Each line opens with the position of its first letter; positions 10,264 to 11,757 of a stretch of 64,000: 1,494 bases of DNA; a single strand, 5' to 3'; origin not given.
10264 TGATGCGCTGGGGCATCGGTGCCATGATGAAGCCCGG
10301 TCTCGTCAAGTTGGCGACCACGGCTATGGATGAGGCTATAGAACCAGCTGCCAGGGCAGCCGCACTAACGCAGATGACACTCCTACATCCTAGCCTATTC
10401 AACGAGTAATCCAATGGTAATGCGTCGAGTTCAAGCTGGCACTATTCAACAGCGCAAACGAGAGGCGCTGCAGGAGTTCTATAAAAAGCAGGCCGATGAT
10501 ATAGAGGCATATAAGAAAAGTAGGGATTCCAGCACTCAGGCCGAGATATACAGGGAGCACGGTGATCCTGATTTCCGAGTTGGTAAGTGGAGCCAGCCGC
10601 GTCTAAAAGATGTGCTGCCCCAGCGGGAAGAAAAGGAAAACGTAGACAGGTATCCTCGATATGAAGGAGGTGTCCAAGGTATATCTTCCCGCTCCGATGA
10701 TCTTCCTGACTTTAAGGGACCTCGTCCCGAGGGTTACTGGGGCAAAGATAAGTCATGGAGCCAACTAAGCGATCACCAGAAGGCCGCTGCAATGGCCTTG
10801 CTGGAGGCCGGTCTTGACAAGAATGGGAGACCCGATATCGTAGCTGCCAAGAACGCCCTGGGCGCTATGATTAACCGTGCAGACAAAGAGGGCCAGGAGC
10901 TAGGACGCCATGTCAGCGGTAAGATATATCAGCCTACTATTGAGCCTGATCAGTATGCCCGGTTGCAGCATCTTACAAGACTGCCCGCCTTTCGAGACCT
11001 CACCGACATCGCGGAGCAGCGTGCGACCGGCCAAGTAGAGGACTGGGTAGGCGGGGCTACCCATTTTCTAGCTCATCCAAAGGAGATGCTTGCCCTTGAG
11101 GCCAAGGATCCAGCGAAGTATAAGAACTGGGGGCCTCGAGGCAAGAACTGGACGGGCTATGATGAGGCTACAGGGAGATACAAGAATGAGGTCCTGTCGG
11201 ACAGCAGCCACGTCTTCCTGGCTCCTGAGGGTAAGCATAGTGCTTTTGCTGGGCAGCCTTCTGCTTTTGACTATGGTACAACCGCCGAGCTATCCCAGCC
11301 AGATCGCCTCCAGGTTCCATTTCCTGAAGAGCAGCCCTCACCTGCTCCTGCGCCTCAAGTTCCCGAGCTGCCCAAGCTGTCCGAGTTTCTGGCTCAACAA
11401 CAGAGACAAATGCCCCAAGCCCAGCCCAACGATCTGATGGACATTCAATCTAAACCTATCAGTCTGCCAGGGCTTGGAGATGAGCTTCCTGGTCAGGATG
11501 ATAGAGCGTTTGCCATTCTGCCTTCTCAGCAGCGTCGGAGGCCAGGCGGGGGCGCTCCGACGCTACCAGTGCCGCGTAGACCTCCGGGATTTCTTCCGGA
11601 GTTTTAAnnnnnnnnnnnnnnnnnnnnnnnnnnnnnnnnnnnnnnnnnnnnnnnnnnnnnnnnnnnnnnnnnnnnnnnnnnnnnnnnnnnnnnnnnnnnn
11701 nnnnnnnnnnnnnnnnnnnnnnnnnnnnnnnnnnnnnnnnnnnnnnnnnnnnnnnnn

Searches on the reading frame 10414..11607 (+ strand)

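Call 5: search_protein_families(library=pfam, proteins=[window:10414-11607:+], max_evalue=0.01)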
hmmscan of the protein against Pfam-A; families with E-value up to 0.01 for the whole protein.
window:10414-11607:+ (397 aa): 0 families

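Call 6: search_protein_families(library=phrogs, proteins=[window:10414-11607:+], max_evalue=0.001)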
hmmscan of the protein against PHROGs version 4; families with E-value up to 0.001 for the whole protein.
window:10414-11607:+ (397 aa): 0 families

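Call 63: search_protein_families(library=pfam, proteins=[window:10414-11607:+], max_evalue=10)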
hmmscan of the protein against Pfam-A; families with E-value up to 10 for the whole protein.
window:10414-11607:+ (397 aa): 1 family
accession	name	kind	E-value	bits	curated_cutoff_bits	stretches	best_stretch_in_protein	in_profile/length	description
PF25806.1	RHH_ERCC6L2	-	0.12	13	27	1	12-44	34-66/75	ERCC6L2-like, ribbon-helix-helix domain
